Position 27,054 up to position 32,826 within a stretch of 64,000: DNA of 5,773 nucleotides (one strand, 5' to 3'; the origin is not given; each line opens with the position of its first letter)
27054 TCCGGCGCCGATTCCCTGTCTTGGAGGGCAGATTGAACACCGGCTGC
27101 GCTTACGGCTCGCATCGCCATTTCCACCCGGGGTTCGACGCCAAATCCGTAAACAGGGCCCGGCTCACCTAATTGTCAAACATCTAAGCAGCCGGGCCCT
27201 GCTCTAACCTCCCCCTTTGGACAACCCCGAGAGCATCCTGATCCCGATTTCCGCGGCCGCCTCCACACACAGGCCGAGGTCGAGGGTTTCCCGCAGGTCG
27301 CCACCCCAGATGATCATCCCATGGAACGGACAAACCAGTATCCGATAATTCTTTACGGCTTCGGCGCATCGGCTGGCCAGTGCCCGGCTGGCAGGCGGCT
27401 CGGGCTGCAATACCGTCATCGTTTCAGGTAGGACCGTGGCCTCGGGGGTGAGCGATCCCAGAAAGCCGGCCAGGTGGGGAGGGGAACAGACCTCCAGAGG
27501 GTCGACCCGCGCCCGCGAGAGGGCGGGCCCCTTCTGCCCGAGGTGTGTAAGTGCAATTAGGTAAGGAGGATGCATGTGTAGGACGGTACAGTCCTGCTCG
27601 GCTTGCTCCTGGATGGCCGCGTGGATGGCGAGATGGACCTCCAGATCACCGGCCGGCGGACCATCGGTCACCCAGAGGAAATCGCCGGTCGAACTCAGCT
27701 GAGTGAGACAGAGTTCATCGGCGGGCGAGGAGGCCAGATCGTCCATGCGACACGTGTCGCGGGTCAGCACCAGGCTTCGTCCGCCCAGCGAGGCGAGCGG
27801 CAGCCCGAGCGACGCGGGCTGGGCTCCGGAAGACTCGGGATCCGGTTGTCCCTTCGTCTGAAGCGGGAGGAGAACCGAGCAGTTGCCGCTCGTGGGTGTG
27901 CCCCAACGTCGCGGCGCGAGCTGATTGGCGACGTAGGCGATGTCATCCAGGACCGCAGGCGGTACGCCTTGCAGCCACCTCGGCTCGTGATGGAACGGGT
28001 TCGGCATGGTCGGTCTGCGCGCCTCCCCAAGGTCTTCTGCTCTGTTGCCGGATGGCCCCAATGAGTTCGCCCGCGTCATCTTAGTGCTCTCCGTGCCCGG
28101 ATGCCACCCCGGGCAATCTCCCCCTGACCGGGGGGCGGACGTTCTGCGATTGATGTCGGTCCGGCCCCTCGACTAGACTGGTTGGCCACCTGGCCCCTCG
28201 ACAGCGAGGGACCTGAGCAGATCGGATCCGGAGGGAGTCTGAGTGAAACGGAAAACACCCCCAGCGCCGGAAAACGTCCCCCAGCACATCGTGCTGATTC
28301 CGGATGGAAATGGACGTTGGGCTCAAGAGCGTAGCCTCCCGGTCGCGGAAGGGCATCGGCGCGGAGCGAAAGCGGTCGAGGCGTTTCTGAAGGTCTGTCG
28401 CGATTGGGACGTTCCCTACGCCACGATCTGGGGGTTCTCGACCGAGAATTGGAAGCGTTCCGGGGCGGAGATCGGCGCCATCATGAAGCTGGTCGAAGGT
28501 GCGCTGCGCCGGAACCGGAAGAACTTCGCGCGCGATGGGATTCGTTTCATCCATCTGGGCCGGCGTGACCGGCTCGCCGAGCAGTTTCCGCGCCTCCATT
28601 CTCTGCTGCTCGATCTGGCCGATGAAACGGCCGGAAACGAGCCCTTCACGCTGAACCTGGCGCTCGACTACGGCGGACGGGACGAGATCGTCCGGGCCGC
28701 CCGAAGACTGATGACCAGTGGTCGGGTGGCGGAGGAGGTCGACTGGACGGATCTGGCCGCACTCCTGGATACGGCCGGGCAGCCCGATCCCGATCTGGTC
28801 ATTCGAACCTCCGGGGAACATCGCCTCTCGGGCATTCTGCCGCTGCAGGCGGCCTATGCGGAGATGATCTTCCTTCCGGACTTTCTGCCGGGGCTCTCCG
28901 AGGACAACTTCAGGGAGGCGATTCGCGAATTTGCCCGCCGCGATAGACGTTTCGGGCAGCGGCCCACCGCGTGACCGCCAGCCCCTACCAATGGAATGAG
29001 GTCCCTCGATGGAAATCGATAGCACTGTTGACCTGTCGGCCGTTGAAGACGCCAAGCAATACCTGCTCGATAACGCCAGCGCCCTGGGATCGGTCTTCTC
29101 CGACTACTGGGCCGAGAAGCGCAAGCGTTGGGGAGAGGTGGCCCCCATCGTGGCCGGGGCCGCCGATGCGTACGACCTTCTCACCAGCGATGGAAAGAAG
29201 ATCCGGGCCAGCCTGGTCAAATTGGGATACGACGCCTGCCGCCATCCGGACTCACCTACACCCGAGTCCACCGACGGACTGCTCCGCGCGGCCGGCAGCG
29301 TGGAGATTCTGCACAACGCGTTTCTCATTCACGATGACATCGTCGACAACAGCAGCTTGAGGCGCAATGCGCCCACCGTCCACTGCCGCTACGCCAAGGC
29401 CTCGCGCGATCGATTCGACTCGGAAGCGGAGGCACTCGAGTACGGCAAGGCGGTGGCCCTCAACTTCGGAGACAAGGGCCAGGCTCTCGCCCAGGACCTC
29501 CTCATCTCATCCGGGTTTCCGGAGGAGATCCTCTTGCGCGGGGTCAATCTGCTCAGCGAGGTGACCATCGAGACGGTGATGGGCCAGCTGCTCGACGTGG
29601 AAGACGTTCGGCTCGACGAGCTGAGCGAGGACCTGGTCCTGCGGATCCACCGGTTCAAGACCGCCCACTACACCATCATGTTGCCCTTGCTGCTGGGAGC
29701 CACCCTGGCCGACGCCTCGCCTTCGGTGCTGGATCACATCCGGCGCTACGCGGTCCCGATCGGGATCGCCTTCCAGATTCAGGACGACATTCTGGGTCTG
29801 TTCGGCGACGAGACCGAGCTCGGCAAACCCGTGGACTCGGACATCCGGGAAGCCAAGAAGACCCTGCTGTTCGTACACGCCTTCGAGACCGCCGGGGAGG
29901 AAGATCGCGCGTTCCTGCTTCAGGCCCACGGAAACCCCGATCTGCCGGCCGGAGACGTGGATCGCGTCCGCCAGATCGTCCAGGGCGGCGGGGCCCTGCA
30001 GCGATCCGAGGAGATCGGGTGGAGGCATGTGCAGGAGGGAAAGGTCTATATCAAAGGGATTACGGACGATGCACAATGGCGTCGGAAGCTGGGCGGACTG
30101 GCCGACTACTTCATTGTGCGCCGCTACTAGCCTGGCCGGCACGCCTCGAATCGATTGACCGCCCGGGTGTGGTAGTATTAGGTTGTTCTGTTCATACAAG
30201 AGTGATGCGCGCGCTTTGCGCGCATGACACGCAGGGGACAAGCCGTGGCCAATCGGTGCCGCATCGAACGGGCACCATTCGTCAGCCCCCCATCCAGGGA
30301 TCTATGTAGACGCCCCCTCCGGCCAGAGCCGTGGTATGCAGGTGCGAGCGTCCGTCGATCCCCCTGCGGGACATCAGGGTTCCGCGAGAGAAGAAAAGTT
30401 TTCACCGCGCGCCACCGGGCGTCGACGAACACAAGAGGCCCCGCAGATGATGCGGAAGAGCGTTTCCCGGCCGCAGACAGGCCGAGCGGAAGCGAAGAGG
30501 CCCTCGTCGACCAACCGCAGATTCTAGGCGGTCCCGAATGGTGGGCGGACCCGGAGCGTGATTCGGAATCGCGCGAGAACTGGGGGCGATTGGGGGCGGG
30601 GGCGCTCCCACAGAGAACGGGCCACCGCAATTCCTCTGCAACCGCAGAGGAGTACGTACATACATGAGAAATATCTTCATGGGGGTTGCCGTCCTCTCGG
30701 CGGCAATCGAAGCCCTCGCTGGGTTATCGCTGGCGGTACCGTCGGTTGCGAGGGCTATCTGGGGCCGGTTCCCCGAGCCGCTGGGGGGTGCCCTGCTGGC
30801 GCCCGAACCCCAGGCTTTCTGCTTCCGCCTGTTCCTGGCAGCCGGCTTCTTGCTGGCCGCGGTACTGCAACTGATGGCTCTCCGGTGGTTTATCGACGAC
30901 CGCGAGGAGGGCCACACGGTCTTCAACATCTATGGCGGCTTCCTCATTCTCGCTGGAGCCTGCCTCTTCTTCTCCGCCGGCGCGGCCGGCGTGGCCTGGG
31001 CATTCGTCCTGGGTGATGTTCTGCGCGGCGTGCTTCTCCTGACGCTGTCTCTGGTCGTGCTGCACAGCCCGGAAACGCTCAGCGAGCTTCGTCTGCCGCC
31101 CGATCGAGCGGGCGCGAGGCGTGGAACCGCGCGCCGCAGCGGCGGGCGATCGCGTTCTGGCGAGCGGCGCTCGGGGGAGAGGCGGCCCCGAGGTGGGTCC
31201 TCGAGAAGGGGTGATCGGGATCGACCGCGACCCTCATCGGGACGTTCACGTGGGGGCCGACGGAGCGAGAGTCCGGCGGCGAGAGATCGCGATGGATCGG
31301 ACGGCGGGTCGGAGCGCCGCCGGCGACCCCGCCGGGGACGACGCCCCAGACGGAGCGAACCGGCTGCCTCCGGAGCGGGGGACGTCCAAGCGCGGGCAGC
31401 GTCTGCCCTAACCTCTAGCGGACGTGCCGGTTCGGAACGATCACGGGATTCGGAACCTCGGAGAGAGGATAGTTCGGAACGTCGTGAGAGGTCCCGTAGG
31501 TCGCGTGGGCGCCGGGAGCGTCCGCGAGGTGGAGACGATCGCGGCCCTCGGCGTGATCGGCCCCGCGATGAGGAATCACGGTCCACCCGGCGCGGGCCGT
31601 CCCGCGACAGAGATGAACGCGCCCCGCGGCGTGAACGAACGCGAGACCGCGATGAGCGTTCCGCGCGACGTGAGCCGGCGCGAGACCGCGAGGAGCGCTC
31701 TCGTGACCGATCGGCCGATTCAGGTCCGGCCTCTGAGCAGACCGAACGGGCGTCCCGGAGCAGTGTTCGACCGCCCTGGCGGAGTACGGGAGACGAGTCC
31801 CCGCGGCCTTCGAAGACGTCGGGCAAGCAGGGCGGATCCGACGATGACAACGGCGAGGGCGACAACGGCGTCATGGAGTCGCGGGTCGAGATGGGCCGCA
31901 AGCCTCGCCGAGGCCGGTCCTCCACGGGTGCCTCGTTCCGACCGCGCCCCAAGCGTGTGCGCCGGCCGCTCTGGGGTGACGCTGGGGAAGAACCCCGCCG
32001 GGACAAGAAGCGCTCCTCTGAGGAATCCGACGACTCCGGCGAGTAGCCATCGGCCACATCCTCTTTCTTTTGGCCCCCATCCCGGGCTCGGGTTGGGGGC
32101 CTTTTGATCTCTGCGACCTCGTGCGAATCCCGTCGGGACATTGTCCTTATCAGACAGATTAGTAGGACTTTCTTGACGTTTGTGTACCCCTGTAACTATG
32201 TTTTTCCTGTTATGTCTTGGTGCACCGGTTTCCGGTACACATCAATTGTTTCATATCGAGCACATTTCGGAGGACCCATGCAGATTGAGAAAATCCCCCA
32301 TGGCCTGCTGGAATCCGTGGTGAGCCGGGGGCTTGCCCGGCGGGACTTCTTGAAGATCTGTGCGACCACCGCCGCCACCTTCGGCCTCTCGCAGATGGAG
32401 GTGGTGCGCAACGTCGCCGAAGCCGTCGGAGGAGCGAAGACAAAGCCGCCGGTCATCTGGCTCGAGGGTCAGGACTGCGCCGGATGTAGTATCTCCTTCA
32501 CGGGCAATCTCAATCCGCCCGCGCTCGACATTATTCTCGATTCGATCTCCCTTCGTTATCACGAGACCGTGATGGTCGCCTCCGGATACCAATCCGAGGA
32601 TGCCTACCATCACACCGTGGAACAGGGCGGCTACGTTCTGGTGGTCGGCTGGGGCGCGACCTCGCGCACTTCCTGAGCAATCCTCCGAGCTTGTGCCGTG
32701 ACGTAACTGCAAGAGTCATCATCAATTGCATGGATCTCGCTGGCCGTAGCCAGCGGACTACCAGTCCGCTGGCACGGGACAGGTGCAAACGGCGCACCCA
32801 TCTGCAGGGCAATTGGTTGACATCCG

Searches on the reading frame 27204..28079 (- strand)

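Call 48: search_protein_families(library=pfam, proteins=[window:27204-28079:-], max_evalue=0.0001)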
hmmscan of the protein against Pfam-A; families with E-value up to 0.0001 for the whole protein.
window:27204-28079:- (291 aa): 1 family
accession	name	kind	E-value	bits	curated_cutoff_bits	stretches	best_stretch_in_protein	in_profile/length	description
PF00596.27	Aldolase_II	-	1.9e-15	57.7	22.2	1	46-278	2-181/183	Class II Aldolase and Adducin N-terminal domain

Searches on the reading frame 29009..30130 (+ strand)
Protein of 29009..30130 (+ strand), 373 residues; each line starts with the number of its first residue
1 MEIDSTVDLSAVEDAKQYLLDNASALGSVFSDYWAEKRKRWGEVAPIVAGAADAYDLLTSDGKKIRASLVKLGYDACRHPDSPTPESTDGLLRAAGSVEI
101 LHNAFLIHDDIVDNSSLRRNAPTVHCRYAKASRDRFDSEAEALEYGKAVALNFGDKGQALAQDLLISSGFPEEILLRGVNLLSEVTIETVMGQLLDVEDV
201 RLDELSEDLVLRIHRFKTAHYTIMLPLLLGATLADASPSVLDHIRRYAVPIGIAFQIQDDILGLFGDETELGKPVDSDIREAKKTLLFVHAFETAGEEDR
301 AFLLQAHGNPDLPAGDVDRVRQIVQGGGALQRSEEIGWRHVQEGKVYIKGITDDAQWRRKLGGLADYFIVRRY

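Call 48: search_protein_families(library=pfam, proteins=[window:29009-30130:+], max_evalue=0.0001)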
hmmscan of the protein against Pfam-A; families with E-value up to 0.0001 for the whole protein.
window:29009-30130:+ (373 aa): 1 family
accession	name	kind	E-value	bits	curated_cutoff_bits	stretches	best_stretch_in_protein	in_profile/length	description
PF00348.22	polyprenyl_synt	-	2e-55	188.2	27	1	57-320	11-247/251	Polyprenyl synthetase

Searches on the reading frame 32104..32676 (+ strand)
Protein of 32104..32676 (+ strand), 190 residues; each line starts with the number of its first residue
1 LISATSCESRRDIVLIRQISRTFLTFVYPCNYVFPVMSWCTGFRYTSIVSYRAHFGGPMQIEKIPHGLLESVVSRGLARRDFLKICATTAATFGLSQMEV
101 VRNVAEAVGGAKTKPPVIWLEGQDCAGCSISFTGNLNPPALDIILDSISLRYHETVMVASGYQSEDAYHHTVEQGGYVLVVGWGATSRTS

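Call 49: search_protein_families(library=pfam, proteins=[window:32104-32676:+], max_evalue=0.0001)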
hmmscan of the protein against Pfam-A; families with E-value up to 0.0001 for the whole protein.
window:32104-32676:+ (190 aa): 1 family
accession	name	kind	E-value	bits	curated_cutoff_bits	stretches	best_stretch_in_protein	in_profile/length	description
PF01058.29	Oxidored_q6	-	6.1e-07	29.7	27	1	125-172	1-46/128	NADH ubiquinone oxidoreductase, 20 Kd subunit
